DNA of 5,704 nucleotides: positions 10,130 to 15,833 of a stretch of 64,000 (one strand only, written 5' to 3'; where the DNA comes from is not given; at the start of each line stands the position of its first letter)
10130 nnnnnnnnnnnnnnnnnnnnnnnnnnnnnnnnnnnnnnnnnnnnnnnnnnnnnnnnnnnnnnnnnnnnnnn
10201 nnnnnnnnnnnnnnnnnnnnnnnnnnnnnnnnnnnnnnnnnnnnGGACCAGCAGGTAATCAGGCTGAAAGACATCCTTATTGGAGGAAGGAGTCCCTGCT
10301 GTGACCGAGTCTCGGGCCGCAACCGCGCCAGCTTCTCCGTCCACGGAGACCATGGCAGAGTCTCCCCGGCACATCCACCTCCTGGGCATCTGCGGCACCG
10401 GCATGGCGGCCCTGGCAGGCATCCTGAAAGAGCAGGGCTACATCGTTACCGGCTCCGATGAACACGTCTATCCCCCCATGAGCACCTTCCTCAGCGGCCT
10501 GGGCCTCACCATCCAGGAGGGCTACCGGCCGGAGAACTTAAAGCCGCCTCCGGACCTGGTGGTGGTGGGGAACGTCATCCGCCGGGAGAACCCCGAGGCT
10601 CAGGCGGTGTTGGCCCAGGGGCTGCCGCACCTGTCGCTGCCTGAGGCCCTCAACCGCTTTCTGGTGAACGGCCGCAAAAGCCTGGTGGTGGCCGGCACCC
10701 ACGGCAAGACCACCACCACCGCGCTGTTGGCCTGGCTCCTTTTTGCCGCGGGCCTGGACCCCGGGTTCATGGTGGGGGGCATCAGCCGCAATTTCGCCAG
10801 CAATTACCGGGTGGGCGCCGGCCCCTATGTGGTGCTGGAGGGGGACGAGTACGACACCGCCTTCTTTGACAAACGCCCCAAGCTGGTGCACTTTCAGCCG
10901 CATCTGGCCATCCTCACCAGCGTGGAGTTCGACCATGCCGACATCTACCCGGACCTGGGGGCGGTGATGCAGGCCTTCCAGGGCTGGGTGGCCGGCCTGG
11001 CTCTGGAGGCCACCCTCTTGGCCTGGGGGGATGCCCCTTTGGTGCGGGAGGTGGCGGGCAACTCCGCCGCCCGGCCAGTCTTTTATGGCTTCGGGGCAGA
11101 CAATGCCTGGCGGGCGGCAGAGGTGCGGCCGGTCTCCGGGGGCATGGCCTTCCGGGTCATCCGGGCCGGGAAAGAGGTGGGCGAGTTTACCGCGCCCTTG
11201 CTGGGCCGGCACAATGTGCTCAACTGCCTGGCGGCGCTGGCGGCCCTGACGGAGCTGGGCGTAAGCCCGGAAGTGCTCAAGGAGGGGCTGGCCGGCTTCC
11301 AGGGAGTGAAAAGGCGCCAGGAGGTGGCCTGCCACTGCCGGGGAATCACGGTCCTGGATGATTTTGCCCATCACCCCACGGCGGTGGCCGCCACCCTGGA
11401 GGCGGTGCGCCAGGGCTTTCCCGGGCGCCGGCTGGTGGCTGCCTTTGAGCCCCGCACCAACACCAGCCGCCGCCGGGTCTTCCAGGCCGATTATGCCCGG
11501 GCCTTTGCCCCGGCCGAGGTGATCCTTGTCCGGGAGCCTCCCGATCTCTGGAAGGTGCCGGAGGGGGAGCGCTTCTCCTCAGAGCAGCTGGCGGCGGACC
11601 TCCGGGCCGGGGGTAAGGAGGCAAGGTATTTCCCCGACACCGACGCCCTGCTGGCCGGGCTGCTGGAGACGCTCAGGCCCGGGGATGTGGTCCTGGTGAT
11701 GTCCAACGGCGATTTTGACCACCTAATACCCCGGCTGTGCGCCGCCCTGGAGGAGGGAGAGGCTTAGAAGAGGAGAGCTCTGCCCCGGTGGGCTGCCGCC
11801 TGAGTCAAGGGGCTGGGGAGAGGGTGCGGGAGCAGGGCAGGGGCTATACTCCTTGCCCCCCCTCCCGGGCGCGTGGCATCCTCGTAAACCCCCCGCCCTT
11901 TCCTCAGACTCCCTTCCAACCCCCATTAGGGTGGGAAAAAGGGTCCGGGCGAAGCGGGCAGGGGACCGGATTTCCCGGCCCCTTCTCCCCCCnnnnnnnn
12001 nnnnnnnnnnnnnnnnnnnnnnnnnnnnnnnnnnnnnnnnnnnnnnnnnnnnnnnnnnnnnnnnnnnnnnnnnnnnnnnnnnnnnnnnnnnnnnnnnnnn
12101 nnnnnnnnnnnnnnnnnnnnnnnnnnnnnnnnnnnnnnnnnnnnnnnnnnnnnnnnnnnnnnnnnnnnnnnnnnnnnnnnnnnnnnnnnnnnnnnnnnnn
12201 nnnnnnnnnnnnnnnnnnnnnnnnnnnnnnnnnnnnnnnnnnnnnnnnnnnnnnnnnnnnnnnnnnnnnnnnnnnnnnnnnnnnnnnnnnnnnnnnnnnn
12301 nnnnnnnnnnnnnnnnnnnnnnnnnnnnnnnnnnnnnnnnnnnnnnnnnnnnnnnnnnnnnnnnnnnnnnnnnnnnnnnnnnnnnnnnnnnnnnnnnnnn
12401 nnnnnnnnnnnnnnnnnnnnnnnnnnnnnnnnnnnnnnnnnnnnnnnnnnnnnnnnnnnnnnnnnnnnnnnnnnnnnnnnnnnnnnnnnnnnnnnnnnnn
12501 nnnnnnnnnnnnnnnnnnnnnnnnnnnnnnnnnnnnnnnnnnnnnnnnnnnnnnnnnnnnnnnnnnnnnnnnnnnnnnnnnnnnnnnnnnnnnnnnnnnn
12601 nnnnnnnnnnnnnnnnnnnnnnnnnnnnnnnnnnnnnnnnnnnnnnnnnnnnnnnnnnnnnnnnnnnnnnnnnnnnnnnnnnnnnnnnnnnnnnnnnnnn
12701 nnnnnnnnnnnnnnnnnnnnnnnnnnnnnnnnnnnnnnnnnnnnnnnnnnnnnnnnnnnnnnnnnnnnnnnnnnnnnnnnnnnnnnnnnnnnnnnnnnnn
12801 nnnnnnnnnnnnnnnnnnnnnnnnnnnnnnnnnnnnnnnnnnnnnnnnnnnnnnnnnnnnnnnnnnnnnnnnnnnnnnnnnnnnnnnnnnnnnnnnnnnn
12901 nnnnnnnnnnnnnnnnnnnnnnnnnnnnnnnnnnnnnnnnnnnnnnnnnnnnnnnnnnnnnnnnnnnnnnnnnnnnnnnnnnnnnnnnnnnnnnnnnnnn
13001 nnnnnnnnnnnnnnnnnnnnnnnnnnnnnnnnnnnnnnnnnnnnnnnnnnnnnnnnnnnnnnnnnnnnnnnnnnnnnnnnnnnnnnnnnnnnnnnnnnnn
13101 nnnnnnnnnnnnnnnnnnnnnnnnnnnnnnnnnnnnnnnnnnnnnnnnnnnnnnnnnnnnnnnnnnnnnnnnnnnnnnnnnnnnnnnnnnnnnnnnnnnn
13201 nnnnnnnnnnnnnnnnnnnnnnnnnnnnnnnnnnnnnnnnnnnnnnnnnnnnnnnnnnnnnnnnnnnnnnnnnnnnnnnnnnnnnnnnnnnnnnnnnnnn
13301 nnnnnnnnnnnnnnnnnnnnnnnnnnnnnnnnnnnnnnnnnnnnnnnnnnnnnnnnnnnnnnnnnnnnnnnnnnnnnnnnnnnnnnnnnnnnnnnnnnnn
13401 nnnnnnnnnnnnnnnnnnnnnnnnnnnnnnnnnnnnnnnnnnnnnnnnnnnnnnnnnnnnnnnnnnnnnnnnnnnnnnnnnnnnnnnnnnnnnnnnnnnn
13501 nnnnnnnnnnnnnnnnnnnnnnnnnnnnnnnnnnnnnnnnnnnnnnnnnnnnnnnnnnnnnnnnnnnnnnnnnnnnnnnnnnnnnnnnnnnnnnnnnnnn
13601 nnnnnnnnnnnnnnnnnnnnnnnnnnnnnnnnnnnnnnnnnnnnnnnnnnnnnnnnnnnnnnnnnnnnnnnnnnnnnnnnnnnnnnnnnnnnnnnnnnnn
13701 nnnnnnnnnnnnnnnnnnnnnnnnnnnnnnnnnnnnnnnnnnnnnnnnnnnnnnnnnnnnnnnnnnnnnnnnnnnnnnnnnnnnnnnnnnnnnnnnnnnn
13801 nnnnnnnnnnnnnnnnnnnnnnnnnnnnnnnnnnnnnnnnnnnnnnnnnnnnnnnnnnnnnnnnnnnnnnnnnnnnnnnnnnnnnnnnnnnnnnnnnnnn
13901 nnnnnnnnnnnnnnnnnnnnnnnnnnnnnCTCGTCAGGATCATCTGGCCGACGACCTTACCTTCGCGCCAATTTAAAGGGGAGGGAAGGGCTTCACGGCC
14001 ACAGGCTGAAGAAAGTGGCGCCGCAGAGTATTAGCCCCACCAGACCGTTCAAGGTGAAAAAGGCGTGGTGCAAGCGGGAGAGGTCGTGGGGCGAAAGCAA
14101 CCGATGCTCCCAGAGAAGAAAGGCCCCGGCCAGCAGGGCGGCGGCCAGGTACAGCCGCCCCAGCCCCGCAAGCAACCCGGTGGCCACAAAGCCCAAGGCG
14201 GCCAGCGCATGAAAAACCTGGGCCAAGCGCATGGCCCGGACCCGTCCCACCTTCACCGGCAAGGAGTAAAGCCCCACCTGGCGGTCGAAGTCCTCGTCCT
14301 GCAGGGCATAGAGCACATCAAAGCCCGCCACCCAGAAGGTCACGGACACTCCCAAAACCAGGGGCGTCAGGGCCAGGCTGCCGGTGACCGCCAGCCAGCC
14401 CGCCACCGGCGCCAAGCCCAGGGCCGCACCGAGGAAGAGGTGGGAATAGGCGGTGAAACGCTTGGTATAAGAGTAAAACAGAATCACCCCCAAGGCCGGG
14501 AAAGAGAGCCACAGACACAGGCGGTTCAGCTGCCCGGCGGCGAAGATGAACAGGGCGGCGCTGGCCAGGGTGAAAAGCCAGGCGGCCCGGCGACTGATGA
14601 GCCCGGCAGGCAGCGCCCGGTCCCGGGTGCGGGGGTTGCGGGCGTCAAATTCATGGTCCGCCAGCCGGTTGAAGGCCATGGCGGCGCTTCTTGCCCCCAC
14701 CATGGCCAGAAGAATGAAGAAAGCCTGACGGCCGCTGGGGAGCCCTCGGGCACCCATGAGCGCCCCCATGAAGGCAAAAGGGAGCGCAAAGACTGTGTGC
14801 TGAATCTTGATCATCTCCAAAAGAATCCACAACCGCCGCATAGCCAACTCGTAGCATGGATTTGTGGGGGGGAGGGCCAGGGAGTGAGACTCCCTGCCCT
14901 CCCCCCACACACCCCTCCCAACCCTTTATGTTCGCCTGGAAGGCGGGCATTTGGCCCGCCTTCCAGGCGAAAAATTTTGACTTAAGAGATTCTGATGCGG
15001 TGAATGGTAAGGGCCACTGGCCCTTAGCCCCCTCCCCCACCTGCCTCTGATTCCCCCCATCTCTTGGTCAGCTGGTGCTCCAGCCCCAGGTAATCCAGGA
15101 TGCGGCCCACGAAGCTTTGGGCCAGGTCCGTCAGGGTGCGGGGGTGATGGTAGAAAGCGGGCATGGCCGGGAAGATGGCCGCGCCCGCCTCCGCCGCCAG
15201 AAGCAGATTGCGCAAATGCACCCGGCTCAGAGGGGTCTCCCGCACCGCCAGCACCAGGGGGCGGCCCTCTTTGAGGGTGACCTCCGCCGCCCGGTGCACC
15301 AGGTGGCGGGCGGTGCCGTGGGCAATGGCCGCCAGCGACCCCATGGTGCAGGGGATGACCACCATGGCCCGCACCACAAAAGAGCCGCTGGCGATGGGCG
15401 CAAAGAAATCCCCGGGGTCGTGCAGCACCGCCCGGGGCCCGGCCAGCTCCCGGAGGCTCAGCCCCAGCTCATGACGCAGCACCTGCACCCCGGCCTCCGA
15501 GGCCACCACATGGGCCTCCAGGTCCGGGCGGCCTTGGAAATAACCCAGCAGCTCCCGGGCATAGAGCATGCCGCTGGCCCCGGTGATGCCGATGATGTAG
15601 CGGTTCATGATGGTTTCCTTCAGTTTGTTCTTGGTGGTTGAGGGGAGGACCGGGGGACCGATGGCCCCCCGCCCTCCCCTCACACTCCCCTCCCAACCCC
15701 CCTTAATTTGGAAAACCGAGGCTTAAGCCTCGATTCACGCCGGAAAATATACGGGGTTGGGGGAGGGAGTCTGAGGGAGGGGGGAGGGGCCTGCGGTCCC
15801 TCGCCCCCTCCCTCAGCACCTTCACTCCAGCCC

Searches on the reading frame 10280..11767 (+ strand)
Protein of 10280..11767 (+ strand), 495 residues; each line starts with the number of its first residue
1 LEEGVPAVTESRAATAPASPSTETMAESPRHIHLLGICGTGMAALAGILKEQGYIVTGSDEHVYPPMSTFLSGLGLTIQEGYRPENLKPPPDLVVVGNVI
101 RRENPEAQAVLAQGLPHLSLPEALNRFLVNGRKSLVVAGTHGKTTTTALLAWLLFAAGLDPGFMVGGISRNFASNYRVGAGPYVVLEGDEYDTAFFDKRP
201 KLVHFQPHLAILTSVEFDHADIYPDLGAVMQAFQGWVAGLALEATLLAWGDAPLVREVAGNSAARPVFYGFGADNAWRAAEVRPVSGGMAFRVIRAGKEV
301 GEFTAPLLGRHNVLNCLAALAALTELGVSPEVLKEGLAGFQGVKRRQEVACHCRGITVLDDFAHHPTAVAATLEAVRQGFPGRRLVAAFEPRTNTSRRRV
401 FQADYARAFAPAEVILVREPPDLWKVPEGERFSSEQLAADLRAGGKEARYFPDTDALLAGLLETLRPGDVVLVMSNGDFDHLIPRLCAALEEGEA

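Call 56: search_protein_families(library=pfam, proteins=[window:10280-11767:+], max_evalue=0.0001)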
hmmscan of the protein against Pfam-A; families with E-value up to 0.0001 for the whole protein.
window:10280-11767:+ (495 aa): 3 families
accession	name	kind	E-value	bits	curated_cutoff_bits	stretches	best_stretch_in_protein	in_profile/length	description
PF08245.18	Mur_ligase_M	-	4.3e-22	79.5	24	1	137-322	1-199/200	Mur ligase middle domain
PF02875.26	Mur_ligase_C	-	3.1e-19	70.5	28.4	1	345-477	1-127/127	Mur ligase, glutamate ligase domain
PF01225.30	Mur_ligase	-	1.1e-17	64.6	21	1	31-128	1-91/95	Mur ligase family, catalytic domain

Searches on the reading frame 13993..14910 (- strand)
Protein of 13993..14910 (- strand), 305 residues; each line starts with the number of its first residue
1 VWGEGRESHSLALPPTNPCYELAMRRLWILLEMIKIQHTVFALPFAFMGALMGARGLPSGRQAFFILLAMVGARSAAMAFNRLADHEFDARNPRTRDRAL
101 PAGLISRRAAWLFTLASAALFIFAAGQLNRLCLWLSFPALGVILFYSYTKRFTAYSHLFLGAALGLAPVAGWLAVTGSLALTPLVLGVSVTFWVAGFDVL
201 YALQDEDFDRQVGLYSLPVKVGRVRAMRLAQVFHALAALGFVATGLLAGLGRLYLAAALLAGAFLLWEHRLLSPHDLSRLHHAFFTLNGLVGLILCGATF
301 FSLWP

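Call 40: search_protein_families(library=pfam, proteins=[window:13993-14910:-], max_evalue=0.001)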
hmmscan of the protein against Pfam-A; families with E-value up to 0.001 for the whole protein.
window:13993-14910:- (305 aa): 1 family
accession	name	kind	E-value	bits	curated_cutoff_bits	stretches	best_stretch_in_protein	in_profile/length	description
PF01040.23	UbiA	-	5e-58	196.8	34.2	1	42-288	1-248/250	UbiA prenyltransferase family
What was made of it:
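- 13993..14910 (-): UbiA-family prenyltransferase (MqnP-type). PF01040 at 197 bits (call 40).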

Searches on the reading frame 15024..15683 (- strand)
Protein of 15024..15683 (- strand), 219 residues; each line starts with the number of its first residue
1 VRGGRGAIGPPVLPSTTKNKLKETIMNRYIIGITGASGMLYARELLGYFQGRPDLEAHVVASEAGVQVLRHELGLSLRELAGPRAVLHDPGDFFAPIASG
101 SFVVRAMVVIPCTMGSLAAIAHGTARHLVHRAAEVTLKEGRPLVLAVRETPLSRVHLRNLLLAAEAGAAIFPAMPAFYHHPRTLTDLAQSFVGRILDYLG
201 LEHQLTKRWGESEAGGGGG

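Call 40: search_protein_families(library=pfam, proteins=[window:15024-15683:-], max_evalue=0.001)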
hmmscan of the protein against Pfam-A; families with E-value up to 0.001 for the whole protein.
window:15024-15683:- (219 aa): 1 family
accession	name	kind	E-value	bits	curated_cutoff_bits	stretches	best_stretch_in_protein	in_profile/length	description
PF02441.25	Flavoprotein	-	1.4e-38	132.5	22.7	1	28-198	2-161/162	Flavoprotein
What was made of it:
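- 15024..15683 (-): UbiX-like flavoprotein (MqnM-type prenyl-FMN synthase). PF02441 at 132 bits (call 40).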
